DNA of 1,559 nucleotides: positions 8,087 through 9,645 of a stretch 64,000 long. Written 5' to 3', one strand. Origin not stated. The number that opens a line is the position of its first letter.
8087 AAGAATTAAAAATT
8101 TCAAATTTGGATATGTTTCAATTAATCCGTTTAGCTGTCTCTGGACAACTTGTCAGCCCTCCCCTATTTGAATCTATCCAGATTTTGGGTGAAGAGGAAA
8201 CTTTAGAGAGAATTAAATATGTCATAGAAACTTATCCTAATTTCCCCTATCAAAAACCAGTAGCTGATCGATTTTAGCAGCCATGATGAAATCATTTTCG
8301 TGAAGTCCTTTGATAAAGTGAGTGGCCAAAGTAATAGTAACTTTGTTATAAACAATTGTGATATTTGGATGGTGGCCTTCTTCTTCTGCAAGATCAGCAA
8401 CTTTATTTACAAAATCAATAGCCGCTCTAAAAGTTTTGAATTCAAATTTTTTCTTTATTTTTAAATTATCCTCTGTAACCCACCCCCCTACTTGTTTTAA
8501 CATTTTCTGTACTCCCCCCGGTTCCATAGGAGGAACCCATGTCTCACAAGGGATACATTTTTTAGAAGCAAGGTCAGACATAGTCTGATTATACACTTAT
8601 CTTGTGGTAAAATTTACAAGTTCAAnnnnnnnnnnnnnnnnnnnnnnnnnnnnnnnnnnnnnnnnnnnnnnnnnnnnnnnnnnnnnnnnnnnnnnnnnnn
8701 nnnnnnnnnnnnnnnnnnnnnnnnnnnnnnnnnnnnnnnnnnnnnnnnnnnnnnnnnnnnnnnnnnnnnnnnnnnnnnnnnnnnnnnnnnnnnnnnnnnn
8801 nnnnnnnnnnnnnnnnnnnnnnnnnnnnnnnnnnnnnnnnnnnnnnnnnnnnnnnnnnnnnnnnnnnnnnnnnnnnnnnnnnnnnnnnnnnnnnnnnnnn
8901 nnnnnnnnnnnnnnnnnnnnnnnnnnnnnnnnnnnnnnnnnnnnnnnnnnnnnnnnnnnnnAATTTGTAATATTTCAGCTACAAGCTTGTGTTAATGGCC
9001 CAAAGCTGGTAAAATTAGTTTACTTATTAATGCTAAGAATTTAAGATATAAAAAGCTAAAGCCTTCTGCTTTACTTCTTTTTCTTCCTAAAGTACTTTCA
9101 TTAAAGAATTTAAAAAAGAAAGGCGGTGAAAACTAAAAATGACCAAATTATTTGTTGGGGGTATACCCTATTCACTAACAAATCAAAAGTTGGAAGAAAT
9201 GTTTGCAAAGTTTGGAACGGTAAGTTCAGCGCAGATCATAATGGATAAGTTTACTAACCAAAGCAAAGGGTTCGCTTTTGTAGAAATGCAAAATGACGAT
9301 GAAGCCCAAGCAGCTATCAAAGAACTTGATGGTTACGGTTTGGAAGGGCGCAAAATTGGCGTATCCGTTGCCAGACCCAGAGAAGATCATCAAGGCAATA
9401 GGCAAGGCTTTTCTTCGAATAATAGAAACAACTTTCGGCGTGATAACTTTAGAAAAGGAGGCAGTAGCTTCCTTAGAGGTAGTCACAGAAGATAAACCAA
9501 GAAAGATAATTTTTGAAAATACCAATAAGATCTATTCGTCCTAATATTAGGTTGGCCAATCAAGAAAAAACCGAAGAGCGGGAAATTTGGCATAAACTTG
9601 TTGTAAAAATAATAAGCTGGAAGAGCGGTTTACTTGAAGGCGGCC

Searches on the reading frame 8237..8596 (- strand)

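Call 50: search_protein_families(library=pfam, proteins=[window:8237-8596:-], max_evalue=0.00001)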
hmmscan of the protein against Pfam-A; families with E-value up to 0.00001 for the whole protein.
window:8237-8596:- (119 aa): 1 family
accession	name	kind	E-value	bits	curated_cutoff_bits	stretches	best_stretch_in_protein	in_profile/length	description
PF01329.24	Pterin_4a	-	1.1e-31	109.2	26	1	24-112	3-91/91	Pterin 4 alpha carbinolamine dehydratase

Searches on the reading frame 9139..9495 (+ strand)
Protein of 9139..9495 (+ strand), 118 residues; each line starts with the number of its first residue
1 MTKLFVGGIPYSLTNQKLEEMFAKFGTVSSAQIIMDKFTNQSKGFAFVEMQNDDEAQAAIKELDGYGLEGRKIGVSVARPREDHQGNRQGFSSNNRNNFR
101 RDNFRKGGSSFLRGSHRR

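Call 50: search_protein_families(library=pfam, proteins=[window:9139-9495:+], max_evalue=0.00001)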
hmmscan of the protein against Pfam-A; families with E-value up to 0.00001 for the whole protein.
window:9139-9495:+ (118 aa): 1 family
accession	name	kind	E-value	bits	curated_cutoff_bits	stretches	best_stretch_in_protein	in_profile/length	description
PF00076.28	RRM_1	-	6.9e-24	84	20.7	1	4-73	1-69/70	RNA recognition motif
